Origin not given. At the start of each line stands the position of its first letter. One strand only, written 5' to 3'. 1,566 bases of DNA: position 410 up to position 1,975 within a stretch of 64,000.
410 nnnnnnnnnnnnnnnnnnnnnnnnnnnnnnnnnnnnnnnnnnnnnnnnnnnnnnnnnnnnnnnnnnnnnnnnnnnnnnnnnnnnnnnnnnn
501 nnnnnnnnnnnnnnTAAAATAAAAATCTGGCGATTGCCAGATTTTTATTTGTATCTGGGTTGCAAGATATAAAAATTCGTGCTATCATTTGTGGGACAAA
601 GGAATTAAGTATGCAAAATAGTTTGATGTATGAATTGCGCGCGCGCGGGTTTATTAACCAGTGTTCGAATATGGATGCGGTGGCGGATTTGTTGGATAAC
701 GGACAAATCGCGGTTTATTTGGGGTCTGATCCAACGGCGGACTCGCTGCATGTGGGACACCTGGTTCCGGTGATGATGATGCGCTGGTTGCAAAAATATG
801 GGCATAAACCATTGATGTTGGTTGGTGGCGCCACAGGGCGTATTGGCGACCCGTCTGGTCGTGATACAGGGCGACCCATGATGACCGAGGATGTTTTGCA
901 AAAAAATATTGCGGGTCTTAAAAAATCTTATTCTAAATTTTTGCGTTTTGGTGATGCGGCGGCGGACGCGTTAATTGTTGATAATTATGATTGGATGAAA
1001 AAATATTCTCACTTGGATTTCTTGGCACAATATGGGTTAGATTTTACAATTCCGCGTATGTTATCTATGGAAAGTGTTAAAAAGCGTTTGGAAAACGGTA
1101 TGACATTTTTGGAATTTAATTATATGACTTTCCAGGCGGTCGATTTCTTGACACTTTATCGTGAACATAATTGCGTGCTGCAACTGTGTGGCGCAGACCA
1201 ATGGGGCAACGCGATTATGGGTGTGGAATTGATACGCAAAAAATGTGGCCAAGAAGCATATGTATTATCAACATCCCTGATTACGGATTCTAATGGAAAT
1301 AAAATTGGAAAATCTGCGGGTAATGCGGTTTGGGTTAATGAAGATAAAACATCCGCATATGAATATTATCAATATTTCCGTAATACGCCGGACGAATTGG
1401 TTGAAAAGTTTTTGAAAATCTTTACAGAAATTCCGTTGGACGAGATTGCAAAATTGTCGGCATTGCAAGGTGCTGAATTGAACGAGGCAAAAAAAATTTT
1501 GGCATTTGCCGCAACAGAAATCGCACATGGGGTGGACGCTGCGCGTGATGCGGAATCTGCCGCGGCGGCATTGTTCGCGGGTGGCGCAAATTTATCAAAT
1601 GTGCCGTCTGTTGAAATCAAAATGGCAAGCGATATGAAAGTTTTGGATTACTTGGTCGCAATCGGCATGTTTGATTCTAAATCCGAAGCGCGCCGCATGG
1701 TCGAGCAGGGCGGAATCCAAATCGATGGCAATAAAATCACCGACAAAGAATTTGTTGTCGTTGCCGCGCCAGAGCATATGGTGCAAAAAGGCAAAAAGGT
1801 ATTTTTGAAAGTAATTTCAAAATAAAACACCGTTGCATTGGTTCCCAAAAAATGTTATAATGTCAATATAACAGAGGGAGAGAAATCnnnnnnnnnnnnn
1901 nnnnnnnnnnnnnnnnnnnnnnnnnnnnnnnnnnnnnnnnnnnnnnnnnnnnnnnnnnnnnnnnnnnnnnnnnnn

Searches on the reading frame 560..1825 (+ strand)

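Call 82: search_protein_families(library=pfam, proteins=[window:560-1825:+], max_evalue=0.00001)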
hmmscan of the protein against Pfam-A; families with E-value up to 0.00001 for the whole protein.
window:560-1825:+ (421 aa): 3 families
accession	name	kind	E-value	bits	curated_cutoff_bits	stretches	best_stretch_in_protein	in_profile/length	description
PF00579.31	tRNA-synt_1b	-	9.5e-69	232.4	21.1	1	47-339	3-291/292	tRNA synthetases class I (W and Y)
PF22421.1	SYY_C-terminal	-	1.3e-11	44.7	27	1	345-414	6-79/83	Tyrosine--tRNA ligase SYY-like C-terminal domain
PF01479.30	S4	-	1.7e-08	34.5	22.8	1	362-400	4-42/48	S4 domain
